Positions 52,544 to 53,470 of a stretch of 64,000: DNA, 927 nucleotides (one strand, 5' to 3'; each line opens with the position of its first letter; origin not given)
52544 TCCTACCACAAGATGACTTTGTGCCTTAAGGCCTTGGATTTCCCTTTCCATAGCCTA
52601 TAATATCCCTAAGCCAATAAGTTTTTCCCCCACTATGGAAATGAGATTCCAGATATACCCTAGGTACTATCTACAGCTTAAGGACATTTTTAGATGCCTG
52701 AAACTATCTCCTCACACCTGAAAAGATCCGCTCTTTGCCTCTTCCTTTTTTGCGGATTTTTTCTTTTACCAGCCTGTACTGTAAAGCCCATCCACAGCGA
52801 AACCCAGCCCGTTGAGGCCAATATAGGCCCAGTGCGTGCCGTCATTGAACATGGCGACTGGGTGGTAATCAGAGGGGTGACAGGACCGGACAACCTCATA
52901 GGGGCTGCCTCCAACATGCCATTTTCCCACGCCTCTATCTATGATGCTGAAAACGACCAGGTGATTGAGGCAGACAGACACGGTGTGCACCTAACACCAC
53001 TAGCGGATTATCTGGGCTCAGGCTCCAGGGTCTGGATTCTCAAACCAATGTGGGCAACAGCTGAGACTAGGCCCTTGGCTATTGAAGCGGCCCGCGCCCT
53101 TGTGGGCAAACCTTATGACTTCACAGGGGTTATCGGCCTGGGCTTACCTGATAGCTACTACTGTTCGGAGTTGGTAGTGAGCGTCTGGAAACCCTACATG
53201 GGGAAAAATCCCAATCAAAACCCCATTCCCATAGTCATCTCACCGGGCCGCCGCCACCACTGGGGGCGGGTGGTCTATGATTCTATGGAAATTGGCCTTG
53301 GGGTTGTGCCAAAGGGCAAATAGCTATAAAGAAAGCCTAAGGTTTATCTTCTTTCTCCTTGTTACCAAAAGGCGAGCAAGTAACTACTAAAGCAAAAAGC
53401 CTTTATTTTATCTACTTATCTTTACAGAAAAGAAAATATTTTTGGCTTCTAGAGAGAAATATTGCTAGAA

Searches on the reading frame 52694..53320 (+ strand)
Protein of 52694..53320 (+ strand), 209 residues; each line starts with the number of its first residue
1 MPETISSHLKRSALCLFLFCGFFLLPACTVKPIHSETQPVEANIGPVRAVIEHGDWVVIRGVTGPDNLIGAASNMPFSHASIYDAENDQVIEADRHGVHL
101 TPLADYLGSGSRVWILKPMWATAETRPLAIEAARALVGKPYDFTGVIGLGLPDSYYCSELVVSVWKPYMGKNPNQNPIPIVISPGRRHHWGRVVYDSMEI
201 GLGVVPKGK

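Call 14: search_protein_families(library=ncbifam, proteins=[window:52694-53320:+])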
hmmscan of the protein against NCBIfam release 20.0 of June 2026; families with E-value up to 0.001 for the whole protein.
window:52694-53320:+ (209 aa): 2 families
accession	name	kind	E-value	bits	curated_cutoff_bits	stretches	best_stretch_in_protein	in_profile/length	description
NF007458.0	PRK10030.1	equivalog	2.1e-05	24.1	216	1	51-168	24-145/205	YiiX family permuted papain-like enzyme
NF008552.0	PRK11479.1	equivalog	0.00033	19.9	279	0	70-147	84-160/274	YaeF family permuted papain-like enzyme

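Call 22: search_protein_families(library=pfam, proteins=[window:52694-53320:+])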
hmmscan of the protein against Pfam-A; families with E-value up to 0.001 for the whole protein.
window:52694-53320:+ (209 aa): 1 family
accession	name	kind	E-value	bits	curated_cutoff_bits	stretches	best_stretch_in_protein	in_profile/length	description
PF05708.18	Peptidase_C92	-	4.6e-15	56.5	27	1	68-170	16-122/166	Permuted papain-like amidase enzyme, YaeF/YiiX, C92 family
